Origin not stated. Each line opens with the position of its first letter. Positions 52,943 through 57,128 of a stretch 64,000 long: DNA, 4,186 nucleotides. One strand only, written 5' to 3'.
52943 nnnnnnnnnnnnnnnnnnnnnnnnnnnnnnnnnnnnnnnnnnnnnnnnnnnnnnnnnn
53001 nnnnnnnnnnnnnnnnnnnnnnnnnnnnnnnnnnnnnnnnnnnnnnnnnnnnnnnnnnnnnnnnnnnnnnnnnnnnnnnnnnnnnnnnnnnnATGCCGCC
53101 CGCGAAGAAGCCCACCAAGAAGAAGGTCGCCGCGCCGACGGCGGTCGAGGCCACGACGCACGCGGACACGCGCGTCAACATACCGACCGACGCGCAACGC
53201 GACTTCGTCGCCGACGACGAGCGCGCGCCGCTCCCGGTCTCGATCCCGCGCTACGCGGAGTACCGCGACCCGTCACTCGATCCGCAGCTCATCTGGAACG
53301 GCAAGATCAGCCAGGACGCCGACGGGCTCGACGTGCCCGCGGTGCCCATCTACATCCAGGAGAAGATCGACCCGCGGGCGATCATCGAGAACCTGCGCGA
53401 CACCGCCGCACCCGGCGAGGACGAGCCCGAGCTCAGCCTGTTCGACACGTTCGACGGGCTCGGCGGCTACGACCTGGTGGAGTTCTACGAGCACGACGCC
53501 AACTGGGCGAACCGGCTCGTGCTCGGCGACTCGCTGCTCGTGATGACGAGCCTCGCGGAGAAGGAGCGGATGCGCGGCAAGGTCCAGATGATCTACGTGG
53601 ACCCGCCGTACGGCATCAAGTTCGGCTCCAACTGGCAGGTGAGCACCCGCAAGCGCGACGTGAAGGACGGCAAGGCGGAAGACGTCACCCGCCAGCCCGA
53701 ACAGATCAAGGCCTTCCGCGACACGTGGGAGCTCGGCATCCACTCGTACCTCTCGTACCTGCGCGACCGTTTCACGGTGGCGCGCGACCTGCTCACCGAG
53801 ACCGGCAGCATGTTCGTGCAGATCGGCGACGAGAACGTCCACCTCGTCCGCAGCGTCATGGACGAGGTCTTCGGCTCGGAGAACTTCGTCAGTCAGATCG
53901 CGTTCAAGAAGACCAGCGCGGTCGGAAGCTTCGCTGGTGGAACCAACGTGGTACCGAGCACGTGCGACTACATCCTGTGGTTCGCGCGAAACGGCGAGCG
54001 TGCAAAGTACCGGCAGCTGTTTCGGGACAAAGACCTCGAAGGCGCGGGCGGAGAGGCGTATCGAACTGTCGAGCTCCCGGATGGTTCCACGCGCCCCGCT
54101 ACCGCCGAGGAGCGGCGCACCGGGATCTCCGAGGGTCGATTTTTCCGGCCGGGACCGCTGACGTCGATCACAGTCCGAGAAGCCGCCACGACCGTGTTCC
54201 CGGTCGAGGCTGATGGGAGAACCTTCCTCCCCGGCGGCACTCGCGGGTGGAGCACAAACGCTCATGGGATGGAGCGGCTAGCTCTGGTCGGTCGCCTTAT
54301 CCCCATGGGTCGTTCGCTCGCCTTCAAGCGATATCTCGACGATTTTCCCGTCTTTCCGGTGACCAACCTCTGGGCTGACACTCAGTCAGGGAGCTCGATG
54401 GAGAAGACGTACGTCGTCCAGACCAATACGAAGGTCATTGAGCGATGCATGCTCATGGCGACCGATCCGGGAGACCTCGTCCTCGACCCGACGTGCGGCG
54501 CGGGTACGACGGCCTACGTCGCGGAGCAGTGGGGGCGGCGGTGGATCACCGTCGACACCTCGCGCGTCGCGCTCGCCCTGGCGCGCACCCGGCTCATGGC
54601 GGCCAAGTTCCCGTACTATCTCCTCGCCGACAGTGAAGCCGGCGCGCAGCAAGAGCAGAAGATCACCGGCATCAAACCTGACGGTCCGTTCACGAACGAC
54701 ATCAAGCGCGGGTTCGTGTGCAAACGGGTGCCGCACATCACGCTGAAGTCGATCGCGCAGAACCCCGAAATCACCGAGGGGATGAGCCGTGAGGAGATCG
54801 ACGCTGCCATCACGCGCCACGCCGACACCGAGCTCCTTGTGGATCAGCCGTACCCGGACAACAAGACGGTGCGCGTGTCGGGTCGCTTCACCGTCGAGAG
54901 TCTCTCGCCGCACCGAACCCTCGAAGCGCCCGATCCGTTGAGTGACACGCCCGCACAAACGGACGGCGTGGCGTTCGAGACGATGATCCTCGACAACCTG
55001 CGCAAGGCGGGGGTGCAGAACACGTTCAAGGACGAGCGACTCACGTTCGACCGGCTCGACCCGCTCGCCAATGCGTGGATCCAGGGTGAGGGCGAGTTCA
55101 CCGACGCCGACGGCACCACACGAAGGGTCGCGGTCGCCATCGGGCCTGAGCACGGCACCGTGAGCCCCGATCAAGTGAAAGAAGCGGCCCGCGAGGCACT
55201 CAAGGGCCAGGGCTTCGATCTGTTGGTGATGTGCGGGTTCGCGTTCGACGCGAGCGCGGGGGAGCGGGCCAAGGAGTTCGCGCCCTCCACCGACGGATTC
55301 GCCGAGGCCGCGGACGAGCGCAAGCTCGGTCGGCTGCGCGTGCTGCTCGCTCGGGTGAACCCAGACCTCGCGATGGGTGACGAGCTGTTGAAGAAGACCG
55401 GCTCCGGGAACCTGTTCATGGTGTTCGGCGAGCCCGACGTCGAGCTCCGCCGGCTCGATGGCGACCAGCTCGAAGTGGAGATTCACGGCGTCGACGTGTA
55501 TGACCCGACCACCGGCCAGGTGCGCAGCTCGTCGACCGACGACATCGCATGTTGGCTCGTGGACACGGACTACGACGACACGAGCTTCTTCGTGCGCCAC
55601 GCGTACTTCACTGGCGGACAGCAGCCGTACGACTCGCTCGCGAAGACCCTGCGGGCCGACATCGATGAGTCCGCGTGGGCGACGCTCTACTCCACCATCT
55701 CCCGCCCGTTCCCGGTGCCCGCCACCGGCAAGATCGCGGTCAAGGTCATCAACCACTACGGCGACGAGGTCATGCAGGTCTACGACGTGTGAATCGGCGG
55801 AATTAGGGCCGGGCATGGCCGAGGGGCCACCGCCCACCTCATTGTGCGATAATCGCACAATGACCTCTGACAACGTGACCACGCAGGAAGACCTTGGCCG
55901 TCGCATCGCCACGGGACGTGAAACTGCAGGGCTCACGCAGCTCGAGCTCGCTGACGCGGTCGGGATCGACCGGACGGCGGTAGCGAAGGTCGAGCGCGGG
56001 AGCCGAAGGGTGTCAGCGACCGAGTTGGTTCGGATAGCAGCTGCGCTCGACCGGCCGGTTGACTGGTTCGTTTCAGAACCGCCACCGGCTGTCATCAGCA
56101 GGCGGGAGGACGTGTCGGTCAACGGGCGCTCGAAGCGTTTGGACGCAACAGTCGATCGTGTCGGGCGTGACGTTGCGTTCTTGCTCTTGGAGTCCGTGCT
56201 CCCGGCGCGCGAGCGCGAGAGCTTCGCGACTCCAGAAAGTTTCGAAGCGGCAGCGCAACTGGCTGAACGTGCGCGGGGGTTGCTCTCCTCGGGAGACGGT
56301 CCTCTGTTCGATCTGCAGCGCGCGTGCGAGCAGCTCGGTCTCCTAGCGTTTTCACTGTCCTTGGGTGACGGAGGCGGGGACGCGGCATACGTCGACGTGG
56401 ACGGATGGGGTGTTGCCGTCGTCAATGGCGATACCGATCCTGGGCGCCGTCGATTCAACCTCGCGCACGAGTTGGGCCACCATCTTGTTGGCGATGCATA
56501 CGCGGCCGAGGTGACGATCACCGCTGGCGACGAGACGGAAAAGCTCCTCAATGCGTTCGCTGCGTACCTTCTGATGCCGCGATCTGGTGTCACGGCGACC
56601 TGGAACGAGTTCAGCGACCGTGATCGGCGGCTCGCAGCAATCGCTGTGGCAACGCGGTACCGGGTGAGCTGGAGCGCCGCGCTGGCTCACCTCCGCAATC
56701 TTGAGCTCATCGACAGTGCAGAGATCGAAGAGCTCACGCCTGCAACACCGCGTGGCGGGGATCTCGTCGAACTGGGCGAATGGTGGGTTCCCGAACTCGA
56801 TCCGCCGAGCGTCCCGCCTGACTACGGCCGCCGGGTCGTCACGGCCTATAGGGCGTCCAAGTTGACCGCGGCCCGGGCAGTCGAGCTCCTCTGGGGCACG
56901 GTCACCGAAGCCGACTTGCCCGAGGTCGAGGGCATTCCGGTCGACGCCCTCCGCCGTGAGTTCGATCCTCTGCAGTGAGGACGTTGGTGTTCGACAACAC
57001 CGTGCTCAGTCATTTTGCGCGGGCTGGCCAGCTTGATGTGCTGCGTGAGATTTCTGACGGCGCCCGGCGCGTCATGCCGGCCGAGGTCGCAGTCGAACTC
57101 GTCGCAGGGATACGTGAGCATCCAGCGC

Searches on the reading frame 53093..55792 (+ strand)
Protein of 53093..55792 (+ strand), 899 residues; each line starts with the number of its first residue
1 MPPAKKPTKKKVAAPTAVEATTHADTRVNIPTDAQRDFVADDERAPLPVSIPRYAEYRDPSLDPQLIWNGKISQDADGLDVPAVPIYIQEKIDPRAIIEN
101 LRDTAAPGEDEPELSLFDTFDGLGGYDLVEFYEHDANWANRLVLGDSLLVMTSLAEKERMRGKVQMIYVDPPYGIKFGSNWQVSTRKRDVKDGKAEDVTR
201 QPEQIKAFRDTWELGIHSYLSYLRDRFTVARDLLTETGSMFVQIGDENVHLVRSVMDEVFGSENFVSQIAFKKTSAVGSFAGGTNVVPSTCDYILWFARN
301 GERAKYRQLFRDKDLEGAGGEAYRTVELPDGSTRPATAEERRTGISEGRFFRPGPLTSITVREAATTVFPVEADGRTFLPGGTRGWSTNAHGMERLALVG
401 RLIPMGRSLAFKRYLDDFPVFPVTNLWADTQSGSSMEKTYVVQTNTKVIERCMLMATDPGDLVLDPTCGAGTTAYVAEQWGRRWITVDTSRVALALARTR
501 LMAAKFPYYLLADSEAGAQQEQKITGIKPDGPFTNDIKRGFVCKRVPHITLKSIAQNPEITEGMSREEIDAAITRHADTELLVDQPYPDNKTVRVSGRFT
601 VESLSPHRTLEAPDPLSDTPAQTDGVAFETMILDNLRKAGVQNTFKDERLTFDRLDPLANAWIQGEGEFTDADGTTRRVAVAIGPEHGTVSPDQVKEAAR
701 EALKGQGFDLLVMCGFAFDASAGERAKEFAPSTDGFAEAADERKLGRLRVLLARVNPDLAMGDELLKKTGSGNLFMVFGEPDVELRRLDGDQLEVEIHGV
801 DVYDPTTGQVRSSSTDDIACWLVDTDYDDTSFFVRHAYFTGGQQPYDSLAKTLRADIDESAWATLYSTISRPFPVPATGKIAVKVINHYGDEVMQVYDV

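Call 5: search_protein_families(library=pfam, proteins=[window:53093-55792:+], max_evalue=0.01)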
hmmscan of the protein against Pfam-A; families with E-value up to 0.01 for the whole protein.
window:53093-55792:+ (899 aa): 3 families
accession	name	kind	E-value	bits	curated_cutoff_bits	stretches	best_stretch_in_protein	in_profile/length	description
PF01555.25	N6_N4_Mtase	-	7.8e-29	101.6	26.7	1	164-495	1-217/221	DNA methylase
PF13649.12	Methyltransf_25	-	0.0048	18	27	0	463-505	1-45/97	Methyltransferase domain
PF01170.24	UPF0020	-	0.0067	16.6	22.3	0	452-480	19-49/197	RMKL-like, methyltransferase domain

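Call 6: search_protein_families(library=padloc, proteins=[window:53093-55792:+], max_evalue=0.01)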
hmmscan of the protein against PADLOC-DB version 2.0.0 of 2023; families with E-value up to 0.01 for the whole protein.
window:53093-55792:+ (899 aa): 50 families (the best 25 are shown)
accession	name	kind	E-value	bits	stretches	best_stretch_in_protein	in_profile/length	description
PDLC03632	MTase_III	-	1.6e-259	861.9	2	57-560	74-589/983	Type III methyltransferase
PDLC03636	MTase_III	-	1.4e-36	124.4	3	218-312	94-186/575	Type III methyltransferase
PDLC03354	MTase_II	-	1.4e-32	111.2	2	140-297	61-204/425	Type II methyltransferase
PDLC03644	MTase_III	-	6.4e-32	109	1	130-501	29-393/542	Type III methyltransferase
PDLC03635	MTase_III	-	1.5e-30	104.6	2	137-312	216-361/708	Type III methyltransferase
PDLC03633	MTase_III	-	1.3e-27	94.8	2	134-271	72-203/616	Type III methyltransferase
PDLC03300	MTase_II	-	1.4e-27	94.5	2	142-306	14-169/302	Type II methyltransferase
PDLC03634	MTase_III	-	2.8e-25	87.3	1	140-474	95-423/621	Type III methyltransferase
PDLC03339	MTase_II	-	8e-24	82.1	2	439-502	209-272/399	Type II methyltransferase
PDLC03371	MTase_II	-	4.4e-23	80.1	2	430-503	179-254/260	Type II methyltransferase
PDLC03641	MTase_III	-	1e-21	75.2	1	135-315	100-277/657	Type III methyltransferase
PDLC03638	MTase_III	-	1.8e-21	74.2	1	218-489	430-665/816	Type III methyltransferase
PDLC03637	MTase_III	-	2.7e-17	60.6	1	142-317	124-281/513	Type III methyltransferase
PDLC03216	MTase_II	-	9.9e-17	59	2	437-506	191-260/364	Type II methyltransferase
PDLC03738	oMTase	-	9.1e-16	55.5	2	436-505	200-269/376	orphan methyltransferase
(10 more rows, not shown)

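Call 7: search_protein_families(library=ncbifam, proteins=[window:53093-55792:+], max_evalue=0.01)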
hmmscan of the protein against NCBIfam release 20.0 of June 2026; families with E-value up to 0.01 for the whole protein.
window:53093-55792:+ (899 aa): 5 families
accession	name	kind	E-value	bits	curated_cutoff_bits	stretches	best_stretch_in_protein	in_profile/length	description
NF050803.1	DnaMtaseCcrMCaul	equivalog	5.4e-16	58.4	830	2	436-505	182-251/350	adenine-specific DNA-methyltransferase CcrM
NF008572.0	PRK11524.1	equivalog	3.6e-09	36.2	292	1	442-502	197-257/294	adenine-specific DNA-methyltransferase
NF010253.0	PRK13699.1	subfamily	2.7e-05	23.9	244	1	452-490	156-194/226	DNA methyltransferase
NF043040.1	corrin_prot_MT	hypoth_equivalog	0.0063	16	180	0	449-505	31-87/216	corrinoid protein-associated methyltransferase CpaM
NF045667.1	MTase_DVU1556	equivalog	0.0084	15.6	155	0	454-500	17-64/213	DVU_1556 family methyltransferase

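Call 69: search_solved_structures(query=window:53093-55792:+, max_evalue=0.1)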
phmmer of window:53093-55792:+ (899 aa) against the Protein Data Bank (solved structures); distinct sequences matched with E-value up to 0.1: 15.
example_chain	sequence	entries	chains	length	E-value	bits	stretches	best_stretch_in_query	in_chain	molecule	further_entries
6k0w_B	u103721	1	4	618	5.7e-14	54.4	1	140-286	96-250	Adenine specific DNA methyltransferase (Mod)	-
4zcf_A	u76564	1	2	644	9.2e-11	43.8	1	133-302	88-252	Restriction endonuclease EcoP15I, modification subunit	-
6pbd_A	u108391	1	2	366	8.4e-09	37.3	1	432-501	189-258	Modification methylase CcrMI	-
7dsu_A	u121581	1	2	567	4e-07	31.7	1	134-269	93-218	Mbo45V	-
2zie_A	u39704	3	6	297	3.2e-05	25.4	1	425-507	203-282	Putative modification methylase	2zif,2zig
1g60_A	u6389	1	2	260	3.8e-05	25.2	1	432-490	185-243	Adenine-specific Methyltransferase MboIIA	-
8urk_A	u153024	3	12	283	8e-05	24.1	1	441-505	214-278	Methyltransferase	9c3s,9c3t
5hek_A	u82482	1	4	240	0.00013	23.4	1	434-501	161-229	Adenine specific DNA methyltransferase (DpnA)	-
5hfj_A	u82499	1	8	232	0.00015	23.2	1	434-501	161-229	Adenine specific DNA methyltransferase (DpnA)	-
9c3u_A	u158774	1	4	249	0.00023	22.6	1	441-502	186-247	Methyltransferase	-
1eg2_A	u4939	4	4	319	0.00031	22.1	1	424-492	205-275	MODIFICATION METHYLASE RSRI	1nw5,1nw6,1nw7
1nw8_A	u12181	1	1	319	0.00037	21.9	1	424-492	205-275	MODIFICATION METHYLASE RSRI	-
8s9m_A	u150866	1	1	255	0.00042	21.7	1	449-510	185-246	DNA cytosine-N4 methyltransferase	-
8s9n_A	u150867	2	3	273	0.00047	21.6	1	449-510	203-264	DNA cytosine-N4 methyltransferase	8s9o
1boo_A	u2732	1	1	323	0.01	17.1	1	446-496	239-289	PROTEIN (N-4 CYTOSINE-SPECIFIC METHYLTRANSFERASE PVU II)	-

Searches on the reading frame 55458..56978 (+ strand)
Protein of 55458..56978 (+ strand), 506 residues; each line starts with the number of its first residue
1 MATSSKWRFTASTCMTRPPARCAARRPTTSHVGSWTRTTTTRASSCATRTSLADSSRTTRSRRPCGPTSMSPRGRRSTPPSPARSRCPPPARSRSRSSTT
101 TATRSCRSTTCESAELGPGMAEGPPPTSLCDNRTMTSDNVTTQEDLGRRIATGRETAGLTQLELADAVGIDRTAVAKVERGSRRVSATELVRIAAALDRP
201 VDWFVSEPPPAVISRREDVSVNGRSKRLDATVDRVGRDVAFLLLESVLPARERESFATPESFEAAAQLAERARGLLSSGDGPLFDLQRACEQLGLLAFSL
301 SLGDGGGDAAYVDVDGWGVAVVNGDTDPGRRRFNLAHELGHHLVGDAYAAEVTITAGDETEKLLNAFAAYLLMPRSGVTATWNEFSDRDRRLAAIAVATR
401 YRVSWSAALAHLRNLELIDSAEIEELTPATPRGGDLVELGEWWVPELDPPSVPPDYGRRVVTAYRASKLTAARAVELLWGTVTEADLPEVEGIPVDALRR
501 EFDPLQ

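Call 5: search_protein_families(library=pfam, proteins=[window:55458-56978:+], max_evalue=0.01)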
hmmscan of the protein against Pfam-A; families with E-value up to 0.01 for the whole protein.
window:55458-56978:+ (506 aa): 7 families
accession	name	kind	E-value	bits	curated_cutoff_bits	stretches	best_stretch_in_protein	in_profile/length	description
PF06114.19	Peptidase_M78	-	8.1e-16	58.4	22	1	290-410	1-120/123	IrrE N-terminal-like domain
PF01381.28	HTH_3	-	2.4e-13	50.3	23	1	154-204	5-55/55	Helix-turn-helix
PF13560.12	HTH_31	-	9.3e-10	39.1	27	1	145-200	1-57/64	Helix-turn-helix domain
PF13744.12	HTH_37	-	0.00081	19.6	27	1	138-202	11-76/80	Helix-turn-helix domain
PF13412.12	HTH_24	-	0.001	19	21.9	0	155-176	14-35/48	Winged helix-turn-helix DNA-binding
PF12844.13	HTH_19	-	0.0078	16.5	30.2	0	147-204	1-58/64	Helix-turn-helix domain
PF13443.12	HTH_26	-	0.009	16.7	22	0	157-198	9-51/63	Cro/C1-type HTH DNA-binding domain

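Call 6: search_protein_families(library=padloc, proteins=[window:55458-56978:+], max_evalue=0.01)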
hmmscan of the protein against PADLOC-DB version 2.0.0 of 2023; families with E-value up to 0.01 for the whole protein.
window:55458-56978:+ (506 aa): 24 families
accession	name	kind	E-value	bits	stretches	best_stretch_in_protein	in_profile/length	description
PDLC03952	RmrA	-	9.3e-25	85.3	1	147-425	24-312/395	-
PDLC03953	RmrA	-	1.6e-24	84.8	1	145-421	5-289/373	-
PDLC03949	RmrA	-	6.4e-24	82.5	1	148-418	5-268/363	-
PDLC03947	RmrA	-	8.7e-20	68.9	1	142-421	8-296/383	-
PDLC03951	RmrA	-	4.3e-19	66.8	2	265-424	136-294/400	-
PDLC03954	RmrA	-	1.4e-18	65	1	147-383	12-262/380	-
PDLC03944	RmrA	-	4.6e-18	63.4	1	147-426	8-294/384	-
PDLC03946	RmrA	-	4.2e-17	59.9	1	148-418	5-270/357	-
PDLC03948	RmrA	-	4.4e-17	60.1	1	143-426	6-300/397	-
PDLC03955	RmrA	-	2.1e-15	54.8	1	147-380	22-258/371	-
PDLC04141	capP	-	7.2e-15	53.1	1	308-411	44-149/242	capP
PDLC03943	RmrA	-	8.9e-13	46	1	156-421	13-278/370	-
PDLC03945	RmrA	-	1.1e-10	39.2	1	330-422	207-300/394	-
PDLC03956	RmrA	-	4.4e-10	37.2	1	142-424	5-295/399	-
PDLC04142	capH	-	8.4e-10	37.7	1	144-208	5-69/103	capH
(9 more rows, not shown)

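Call 7: search_protein_families(library=ncbifam, proteins=[window:55458-56978:+], max_evalue=0.01)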
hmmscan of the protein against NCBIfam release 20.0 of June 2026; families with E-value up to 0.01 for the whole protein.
window:55458-56978:+ (506 aa): 10 families
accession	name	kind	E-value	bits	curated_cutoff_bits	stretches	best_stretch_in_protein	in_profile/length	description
NF052239.1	antitox_spr1629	equivalog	1.5e-10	40.7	335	1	329-422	206-300/377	spr1629 family repressor/antitoxin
NF041951.1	phage_RstR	subfamily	3.4e-09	36.9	80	1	146-207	3-64/108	RstR family transcriptional repressor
TIGR03070.1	couple_hipB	subfamily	4.3e-08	33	71.65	1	145-197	2-54/58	type II toxin-antitoxin system Y4mF family antitoxin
NF006015.0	PRK08154.1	subfamily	1.3e-07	31.1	204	1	138-208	23-93/314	anaerobic benzoate catabolism transcriptional regulator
NF007257.0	PRK09706.1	subfamily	0.00022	21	101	1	143-204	3-64/135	transcriptional repressor DicA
NF047948.1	male_kill_WMK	equivalog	0.00026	20.5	300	1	146-198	6-58/300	WO male-killing family protein Wmk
NF041575.1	antitoxPezA_Strep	equivalog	0.0013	18.8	290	1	146-193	2-49/158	type II toxin-antitoxin system antitoxin PezA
TIGR00270.2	TIGR00270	equivalog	0.0015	18.4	110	1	133-182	62-112/159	multiprotein bridging factor aMBF1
TIGR03830.1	CxxCG_CxxCG_HTH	subfamily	0.0016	18.3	61.8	1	143-192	63-114/127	type II TA system antitoxin MqsA family protein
TIGR02607.1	antidote_HigA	equivalog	0.0077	16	47.7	0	158-202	20-64/81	HigA family addiction module antitoxin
